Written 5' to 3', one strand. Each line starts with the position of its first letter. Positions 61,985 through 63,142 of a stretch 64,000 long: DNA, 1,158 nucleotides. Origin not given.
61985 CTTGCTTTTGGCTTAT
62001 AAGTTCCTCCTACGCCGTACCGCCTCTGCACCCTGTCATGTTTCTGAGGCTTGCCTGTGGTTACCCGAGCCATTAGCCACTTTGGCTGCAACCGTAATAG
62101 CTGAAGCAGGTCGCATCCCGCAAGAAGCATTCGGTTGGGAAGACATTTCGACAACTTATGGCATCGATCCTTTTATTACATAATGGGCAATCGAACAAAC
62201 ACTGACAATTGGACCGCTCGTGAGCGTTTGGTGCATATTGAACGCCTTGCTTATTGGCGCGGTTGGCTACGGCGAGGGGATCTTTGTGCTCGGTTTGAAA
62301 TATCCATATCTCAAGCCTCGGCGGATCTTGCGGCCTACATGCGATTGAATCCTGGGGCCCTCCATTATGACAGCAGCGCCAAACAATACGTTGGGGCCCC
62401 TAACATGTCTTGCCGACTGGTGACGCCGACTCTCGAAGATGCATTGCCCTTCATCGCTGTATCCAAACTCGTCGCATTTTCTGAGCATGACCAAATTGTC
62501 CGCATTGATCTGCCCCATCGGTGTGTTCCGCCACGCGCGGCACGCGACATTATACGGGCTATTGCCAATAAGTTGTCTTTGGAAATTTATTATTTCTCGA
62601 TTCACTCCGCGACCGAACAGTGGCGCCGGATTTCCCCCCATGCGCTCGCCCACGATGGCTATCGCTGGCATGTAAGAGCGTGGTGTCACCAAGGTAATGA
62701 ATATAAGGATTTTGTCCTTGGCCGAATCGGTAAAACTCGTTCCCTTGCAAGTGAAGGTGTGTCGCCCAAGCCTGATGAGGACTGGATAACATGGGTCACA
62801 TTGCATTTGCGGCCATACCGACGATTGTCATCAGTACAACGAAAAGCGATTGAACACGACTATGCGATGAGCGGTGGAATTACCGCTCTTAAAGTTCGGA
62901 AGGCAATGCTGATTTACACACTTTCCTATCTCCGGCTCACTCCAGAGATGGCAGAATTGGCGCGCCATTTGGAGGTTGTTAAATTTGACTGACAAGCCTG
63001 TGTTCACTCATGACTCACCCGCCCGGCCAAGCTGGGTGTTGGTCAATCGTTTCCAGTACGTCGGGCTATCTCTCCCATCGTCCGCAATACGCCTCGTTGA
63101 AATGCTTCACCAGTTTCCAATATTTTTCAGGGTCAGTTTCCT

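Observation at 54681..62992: Complete Wadjet-type SMC defence operon (jetABCD) with a WYL regulator fused to its 3' end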

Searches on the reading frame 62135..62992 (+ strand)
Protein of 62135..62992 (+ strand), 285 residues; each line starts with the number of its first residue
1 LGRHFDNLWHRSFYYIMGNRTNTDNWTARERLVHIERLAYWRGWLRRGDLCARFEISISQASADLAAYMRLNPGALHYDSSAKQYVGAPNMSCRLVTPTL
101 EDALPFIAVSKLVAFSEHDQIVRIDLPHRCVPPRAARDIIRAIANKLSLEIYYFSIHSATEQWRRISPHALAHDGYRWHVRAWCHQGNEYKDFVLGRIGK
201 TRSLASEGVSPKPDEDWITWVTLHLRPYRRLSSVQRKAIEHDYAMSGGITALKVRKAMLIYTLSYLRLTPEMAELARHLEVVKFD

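Call 3: search_protein_families(library=pfam, proteins=[window:62135-62992:+], max_evalue=0.01)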
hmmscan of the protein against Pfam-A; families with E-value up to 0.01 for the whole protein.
window:62135-62992:+ (285 aa): 1 family
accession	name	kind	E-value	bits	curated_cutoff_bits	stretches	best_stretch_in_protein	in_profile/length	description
PF13280.12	WYL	-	4.4e-12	46.3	21.8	1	137-200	4-67/70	WYL domain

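Call 4: search_protein_families(library=padloc, proteins=[window:62135-62992:+], max_evalue=0.01)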
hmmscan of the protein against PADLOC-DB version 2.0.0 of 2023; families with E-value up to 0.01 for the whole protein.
window:62135-62992:+ (285 aa): 2 families
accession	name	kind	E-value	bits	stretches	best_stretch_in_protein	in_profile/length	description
PDLC01457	WYL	-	1.4e-16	58.8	1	108-225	97-217/229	"CAS-I,CAS-II,CAS-III,CAS-IV,CAS-V,CAS-VI; associated_signaling"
PDLC01652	WYL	-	2.2e-11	42.3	1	131-222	15-91/162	"CAS-I,CAS-II,CAS-III,CAS-IV,CAS-V,CAS-VI; associated_signaling"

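Call 13: search_protein_families(library=ncbifam, proteins=[window:62183-62992:+], max_evalue=0.1)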
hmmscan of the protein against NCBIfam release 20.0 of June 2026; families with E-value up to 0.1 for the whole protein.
window:62183-62992:+ (269 aa): 0 families

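Call 30: search_solved_structures(query=window:62183-62992:+, max_evalue=0.01)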
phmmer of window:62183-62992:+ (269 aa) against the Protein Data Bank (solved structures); distinct sequences matched with E-value up to 0.01: 5.
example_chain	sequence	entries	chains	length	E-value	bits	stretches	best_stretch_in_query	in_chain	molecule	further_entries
7t8k_A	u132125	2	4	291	3.5e-43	151.2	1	8-258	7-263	BrxR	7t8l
9c5g_A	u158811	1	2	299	8.6e-38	133.5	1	9-255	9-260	CapW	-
7tb6_A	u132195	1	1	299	1.4e-36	129.5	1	9-253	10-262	S. maltophilia CapW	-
7tb5_A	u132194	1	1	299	9.6e-35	123.5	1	9-258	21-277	WYL domain-containing protein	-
7qfz_A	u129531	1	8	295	8.4e-19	71.2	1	11-248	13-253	WYL domain-containing protein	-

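Call 43: list_cluster_members(proteins=[P0001, window:62183-62992:+, window:56102-56830:+, window:54681-56105:+])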
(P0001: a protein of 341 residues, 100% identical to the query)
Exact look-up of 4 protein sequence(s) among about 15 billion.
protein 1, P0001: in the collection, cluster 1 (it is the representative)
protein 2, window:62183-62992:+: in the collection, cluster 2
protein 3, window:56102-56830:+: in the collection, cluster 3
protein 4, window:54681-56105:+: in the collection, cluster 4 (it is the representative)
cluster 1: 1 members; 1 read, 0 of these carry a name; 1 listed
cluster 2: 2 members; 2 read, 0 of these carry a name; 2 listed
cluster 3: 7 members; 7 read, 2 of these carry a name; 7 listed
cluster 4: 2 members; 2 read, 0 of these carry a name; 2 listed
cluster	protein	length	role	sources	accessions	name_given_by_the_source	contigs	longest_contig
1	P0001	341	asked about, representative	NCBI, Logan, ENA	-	-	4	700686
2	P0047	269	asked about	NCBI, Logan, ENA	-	-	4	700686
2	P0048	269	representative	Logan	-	-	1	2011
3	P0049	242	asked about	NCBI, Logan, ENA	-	-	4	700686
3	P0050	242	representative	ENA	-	-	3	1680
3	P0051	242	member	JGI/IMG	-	hypothetical protein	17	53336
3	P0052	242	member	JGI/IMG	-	hypothetical protein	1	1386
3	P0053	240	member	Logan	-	-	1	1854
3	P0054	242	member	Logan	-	-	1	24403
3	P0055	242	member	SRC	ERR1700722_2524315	-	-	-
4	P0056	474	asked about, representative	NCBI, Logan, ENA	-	-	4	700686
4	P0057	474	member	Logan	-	-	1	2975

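Call 81: search_solved_structures(query=window:62183-62992:+, max_evalue=1e-30, show_alignments=2)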
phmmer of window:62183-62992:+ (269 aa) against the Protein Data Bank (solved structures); distinct sequences matched with E-value up to 1e-30: 4.
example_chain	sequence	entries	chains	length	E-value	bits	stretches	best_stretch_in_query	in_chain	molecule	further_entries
7t8k_A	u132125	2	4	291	3.5e-43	151.2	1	8-258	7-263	BrxR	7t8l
9c5g_A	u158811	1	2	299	8.6e-38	133.5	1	9-255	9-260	CapW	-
7tb6_A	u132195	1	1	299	1.4e-36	129.5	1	9-253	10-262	S. maltophilia CapW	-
7tb5_A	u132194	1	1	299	9.6e-35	123.5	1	9-258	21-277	WYL domain-containing protein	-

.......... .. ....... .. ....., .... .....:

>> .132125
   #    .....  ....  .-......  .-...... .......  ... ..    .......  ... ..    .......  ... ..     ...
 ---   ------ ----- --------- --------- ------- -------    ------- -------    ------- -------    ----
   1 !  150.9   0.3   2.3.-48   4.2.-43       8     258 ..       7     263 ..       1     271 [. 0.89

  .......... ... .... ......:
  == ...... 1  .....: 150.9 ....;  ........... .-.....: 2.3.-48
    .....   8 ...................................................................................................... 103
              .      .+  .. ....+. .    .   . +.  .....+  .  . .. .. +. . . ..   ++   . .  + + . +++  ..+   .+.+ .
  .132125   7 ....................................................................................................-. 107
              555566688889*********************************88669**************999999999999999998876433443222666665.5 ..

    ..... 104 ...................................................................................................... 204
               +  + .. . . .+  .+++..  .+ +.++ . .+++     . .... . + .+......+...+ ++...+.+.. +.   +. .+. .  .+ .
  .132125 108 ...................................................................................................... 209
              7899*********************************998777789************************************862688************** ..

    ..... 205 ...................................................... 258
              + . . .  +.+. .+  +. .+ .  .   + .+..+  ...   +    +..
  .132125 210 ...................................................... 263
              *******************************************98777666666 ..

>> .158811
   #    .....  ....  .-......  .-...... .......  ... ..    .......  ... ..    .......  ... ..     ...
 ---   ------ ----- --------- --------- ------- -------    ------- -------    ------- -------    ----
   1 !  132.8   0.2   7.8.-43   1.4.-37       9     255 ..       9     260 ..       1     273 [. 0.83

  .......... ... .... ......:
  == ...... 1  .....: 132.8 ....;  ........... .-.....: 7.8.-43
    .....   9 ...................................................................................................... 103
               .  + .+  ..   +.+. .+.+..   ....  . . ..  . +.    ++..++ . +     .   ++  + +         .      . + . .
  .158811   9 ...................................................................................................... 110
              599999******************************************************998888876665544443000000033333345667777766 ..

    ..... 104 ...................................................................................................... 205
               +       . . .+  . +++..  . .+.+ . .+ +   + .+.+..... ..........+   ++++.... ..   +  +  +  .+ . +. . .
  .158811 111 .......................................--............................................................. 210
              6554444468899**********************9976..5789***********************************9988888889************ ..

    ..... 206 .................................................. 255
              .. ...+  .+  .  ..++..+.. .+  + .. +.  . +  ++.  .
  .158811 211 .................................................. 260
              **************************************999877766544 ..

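Call 87: find_related_loci(query=A8, collection=metagenome_contigs, flank=8000)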
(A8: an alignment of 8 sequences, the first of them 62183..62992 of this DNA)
Query A8 (269 aa) in metagenome_contigs; peptide patterns used: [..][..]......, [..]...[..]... (x = any residue, [..] = any of these).
382 stretches matched a pattern; 256 encode a relative of the query (tblastn E <= 1e-3); the best 80 are kept; 80 distinct loci.
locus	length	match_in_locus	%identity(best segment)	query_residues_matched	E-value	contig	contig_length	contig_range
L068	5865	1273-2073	67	1-267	2e-121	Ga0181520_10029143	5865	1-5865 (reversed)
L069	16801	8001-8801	67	1-267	1e-120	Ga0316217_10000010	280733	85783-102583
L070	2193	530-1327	67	1-266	5e-124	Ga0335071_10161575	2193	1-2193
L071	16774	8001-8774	58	1-266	3e-96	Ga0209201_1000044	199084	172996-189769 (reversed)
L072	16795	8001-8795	52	1-266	1e-88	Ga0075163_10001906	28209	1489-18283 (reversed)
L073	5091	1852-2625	52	1-266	2e-87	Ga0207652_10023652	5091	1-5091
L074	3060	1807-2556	47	1-258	1e-80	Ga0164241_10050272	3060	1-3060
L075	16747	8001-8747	51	1-253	2e-78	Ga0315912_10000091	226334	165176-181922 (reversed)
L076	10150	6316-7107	47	1-260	2e-77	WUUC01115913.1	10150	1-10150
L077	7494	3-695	49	27-261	1e-68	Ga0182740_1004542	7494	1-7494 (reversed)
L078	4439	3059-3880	43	1-266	1e-67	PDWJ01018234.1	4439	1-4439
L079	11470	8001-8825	43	1-267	6e-66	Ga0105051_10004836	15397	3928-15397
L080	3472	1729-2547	41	1-264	6e-66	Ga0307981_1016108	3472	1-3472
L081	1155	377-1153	41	1-252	3e-69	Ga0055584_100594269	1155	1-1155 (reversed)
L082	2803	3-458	67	119-269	1e-63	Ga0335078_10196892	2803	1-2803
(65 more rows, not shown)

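Call 90: search_protein_families(library=padloc, proteins=[L071:1481-2914:+, L071:2881-3495:+, L071:3476-6805:+, L071:6809-7993:+, L073:687-1850:+, L074:635-1807:+, L069:6583-8070:-, L069:4637-6586:-, L076:2951-6133:-, L076:7253-8188:+], max_evalue=0.0001)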
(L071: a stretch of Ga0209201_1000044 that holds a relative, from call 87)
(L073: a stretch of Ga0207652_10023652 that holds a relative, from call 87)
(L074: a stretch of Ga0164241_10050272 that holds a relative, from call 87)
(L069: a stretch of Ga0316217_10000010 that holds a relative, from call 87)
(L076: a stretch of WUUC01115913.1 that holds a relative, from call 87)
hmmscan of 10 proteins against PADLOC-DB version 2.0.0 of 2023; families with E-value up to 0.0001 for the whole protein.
L071:1481-2914:+ (477 aa): 12 families
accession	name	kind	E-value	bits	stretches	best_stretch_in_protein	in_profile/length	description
PDLC00457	JetA1|JetA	-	3.7e-117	390.1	1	1-459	1-457/480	DUF3375 domain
PDLC00444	JetA1|JetA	-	9e-92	306.2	1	10-476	12-488/489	DUF3375 domain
PDLC00455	JetA1|JetA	-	1.9e-68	229.4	1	1-454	1-452/484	DUF3375 domain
PDLC00460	JetA1|JetA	-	1.1e-66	223.6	1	7-450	11-453/487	DUF3375 domain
PDLC00461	JetA1|JetA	-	1.7e-44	150.3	1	11-444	16-440/486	DUF3375 domain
PDLC00464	JetA1|JetA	-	3.6e-32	109.9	1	2-442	7-446/492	DUF3375 domain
PDLC00447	JetA1|JetA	-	2.8e-24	83.8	1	8-450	16-451/484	DUF3375 domain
PDLC00452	JetA1|JetA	-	1.2e-17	61.6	1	6-337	13-341/499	DUF3375 domain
PDLC00463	JetA1|JetA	-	1.4e-15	55.1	1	71-336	113-378/557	DUF3375 domain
PDLC00465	JetA1|JetA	-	5.4e-13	46.3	1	15-280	22-287/502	DUF3375 domain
PDLC00446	JetA1|JetA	-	2.4e-09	34.4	1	16-277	21-291/505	DUF3375 domain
PDLC00459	JetA1|JetA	-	1.2e-08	32.3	1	9-318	19-320/486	DUF3375 domain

L071:2881-3495:+ (204 aa): 13 families
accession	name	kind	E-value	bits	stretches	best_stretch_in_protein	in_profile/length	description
PDLC00487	JetB1|JetB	-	1.6e-52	176.2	1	16-201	6-190/195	DUF4194 domain; MukE-like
PDLC00474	JetB1|JetB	-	7.4e-50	167.6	1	15-201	8-194/207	DUF4194 domain; MukE-like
PDLC00477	JetB1|JetB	-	9.7e-42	141.3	1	22-200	8-186/189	DUF4194 domain; MukE-like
PDLC00468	JetB1|JetB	-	1.6e-36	123.8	1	24-201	10-186/192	DUF4194 domain; MukE-like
PDLC00481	JetB1|JetB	-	1.4e-17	62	1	24-201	32-205/217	DUF4194 domain; MukE-like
PDLC00485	JetB1|JetB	-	2.7e-17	60.9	1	24-200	33-205/231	DUF4194 domain; MukE-like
PDLC00501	JetB1|JetB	-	5.3e-17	60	1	24-194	45-212/234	DUF4194 domain; MukE-like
PDLC00472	JetB1|JetB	-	3.8e-12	43.7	1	41-199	69-220/238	DUF4194 domain; MukE-like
PDLC00499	JetB1|JetB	-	4.4e-12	44.2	1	23-184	70-235/266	DUF4194 domain; MukE-like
PDLC00473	JetB1|JetB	-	4.9e-12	43.8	1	24-193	42-207/230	DUF4194 domain; MukE-like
PDLC00497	JetB1|JetB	-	2.6e-11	41.7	1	25-197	51-221/251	DUF4194 domain; MukE-like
PDLC00495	JetB1|JetB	-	3.9e-07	28.2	1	36-176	77-211/328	DUF4194 domain; MukE-like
PDLC00476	JetB1|JetB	-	2.9e-05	21.3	1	24-160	63-200/284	DUF4194 domain; MukE-like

L071:3476-6805:+ (1109 aa): 18 families
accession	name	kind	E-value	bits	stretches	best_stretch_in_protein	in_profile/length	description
PDLC00512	JetC1|JetC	-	2.4e-301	1000.8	1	10-1107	10-1119/1123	DUF3584 domain; MukB-like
PDLC00518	JetC1|JetC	-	2.3e-213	709.3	1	17-1103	15-1101/1112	DUF3584 domain; MukB-like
PDLC00511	JetC1|JetC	-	3.2e-134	447.2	1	16-1097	14-1085/1108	DUF3584 domain; MukB-like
PDLC00517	JetC1|JetC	-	2.5e-107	358.6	1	18-1084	20-1098/1119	DUF3584 domain; MukB-like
PDLC00514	JetC1|JetC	-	4.2e-92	307.7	1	17-1089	7-1084/1117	DUF3584 domain; MukB-like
PDLC00519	JetC1|JetC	-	9.2e-65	217.5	1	19-1103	3-1092/1097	DUF3584 domain; MukB-like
PDLC00509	JetC1|JetC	-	9.2e-41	137.9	3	249-779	252-782/1158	DUF3584 domain; MukB-like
PDLC00513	JetC1|JetC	-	1.4e-37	127.3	2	210-1081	204-1087/1140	DUF3584 domain; MukB-like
PDLC00507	JetC1|JetC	-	1.2e-28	98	2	964-1069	1039-1141/1215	DUF3584 domain; MukB-like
PDLC00505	JetC1|JetC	-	3.3e-27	93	2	20-912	9-892/1118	DUF3584 domain; MukB-like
PDLC00503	JetC1|JetC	-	2.3e-25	86.9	1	630-1079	641-1097/1146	DUF3584 domain; MukB-like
PDLC00515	JetC1|JetC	-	1e-24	84.7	2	944-1079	1022-1155/1212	DUF3584 domain; MukB-like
PDLC00506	JetC1|JetC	-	2.1e-23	80.4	2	875-1094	896-1115/1149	DUF3584 domain; MukB-like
PDLC00504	JetC1|JetC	-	1.6e-18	64.2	2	596-1080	605-1098/1144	DUF3584 domain; MukB-like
PDLC00553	JetC2|JetC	-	6.3e-09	32.3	1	888-1062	1133-1308/1361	DUF3584 domain; MukB-like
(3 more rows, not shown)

L071:6809-7993:+ (394 aa): 6 families
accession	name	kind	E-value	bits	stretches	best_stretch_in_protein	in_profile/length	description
PDLC00522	JetD1|JetD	-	1.8e-112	374.2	1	1-375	1-379/382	DUF2220; DUF3322; DUF2399 domain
PDLC00530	JetD1|JetD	-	4.5e-90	300.8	1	1-376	5-387/391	DUF2220; DUF3322; DUF2399 domain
PDLC00523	JetD1|JetD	-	2.6e-41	139.9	1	18-374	28-392/398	DUF2220; DUF3322; DUF2399 domain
PDLC00532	JetD1|JetD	-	8.9e-25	85.2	1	26-372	28-375/383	DUF2220; DUF3322; DUF2399 domain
PDLC00520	JetD1|JetD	-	1e-23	82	1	20-374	23-384/398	DUF2220; DUF3322; DUF2399 domain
PDLC00533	JetD1|JetD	-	2.3e-10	38.1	1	243-365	270-407/409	DUF2220; DUF3322; DUF2399 domain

L073:687-1850:+ (387 aa): 8 families
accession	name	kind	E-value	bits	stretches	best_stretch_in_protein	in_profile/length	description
PDLC00522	JetD1|JetD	-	3.8e-81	271.1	1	1-374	1-367/382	DUF2220; DUF3322; DUF2399 domain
PDLC00530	JetD1|JetD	-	9.8e-73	243.7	1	1-383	5-383/391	DUF2220; DUF3322; DUF2399 domain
PDLC00523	JetD1|JetD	-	8.1e-28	95.5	1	71-373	76-380/398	DUF2220; DUF3322; DUF2399 domain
PDLC00520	JetD1|JetD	-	2.3e-20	71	1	238-356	224-343/398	DUF2220; DUF3322; DUF2399 domain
PDLC00532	JetD1|JetD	-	2.2e-16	57.6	1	160-374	158-366/383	DUF2220; DUF3322; DUF2399 domain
PDLC00533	JetD1|JetD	-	2.8e-09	34.5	1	248-335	267-362/409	DUF2220; DUF3322; DUF2399 domain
PDLC00524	JetD1|JetD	-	1.8e-07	28.6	1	251-376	255-387/387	DUF2220; DUF3322; DUF2399 domain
PDLC00527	JetD1|JetD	-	2.4e-06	24.8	1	288-320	286-321/387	DUF2220; DUF3322; DUF2399 domain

L074:635-1807:+ (390 aa): 7 families
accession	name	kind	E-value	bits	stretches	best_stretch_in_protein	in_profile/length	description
PDLC00522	JetD1|JetD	-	4.2e-89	297.3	1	2-382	1-378/382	DUF2220; DUF3322; DUF2399 domain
PDLC00530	JetD1|JetD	-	4.3e-75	251.4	1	2-383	5-386/391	DUF2220; DUF3322; DUF2399 domain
PDLC00523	JetD1|JetD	-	3.5e-30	103.3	1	33-381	39-391/398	DUF2220; DUF3322; DUF2399 domain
PDLC00520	JetD1|JetD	-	5.9e-26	89.4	1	146-383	148-385/398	DUF2220; DUF3322; DUF2399 domain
PDLC00532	JetD1|JetD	-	5.8e-25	85.8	1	229-381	224-376/383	DUF2220; DUF3322; DUF2399 domain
PDLC00533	JetD1|JetD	-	2.1e-07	28.3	1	238-371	259-405/409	DUF2220; DUF3322; DUF2399 domain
PDLC00524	JetD1|JetD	-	6.8e-06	23.4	1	223-371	231-385/387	DUF2220; DUF3322; DUF2399 domain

L069:6583-8070:- (495 aa): 0 families

L069:4637-6586:- (649 aa): 0 families

L076:2951-6133:- (1060 aa): 27 families (the best 25 are shown)
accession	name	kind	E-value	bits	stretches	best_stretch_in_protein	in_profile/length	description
PDLC03623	REase_MTase_IIG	-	5.2e-44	148.3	1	155-854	132-802/1022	Type IIG restriction enzyme-methyltransferase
PDLC03603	REase_MTase_IIG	-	1.4e-40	137.3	1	151-506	119-454/1016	Type IIG restriction enzyme-methyltransferase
PDLC04134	mad2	-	5.3e-20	69.7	1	179-638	141-479/492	mads_2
PDLC02529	PglX|PglXI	-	5.9e-13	45.4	1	324-447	177-298/1189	PglX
PDLC03021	MTase_I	-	3.1e-12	44.1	1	333-441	145-247/491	Type I methyltransferase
PDLC03338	MTase_II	-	1.1e-11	42.2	1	333-627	112-374/604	Type II methyltransferase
PDLC03335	MTase_II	-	6.1e-11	39.7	1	329-604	58-305/607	Type II methyltransferase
PDLC02525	PglX|PglXI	-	2.6e-10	37.6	1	375-442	284-348/607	PglX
PDLC03348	MTase_II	-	3.5e-10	37.1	1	349-610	220-460/727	Type II methyltransferase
PDLC03267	MTase_II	-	4.7e-09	33.7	1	343-678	8-285/539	Type II methyltransferase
PDLC03630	REase_MTase_IIG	-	5.2e-09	32.5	1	333-447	353-474/1100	Type IIG restriction enzyme-methyltransferase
PDLC02521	PglX|PglXI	-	1.5e-08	31.1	1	375-441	308-371/1174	PglX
PDLC02528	PglX|PglXI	-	1.7e-08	30.7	1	369-442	285-356/1125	PglX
PDLC03025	MTase_I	-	5.9e-08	29.8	1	334-422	144-230/569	Type I methyltransferase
PDLC03600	REase_MTase_IIG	-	3.8e-07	26.4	1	375-441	301-364/1205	Type IIG restriction enzyme-methyltransferase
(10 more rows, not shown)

L076:7253-8188:+ (311 aa): 3 families
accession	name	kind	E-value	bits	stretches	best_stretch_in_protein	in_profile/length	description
PDLC04162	HEC-08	-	1.8e-28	97.7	1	5-201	11-212/358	-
PDLC01688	DUF3644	-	3.6e-22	77.1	1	7-144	4-139/149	DUF3644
PDLC05059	PDC-S64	-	7.1e-05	19.9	0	25-116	25-115/339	-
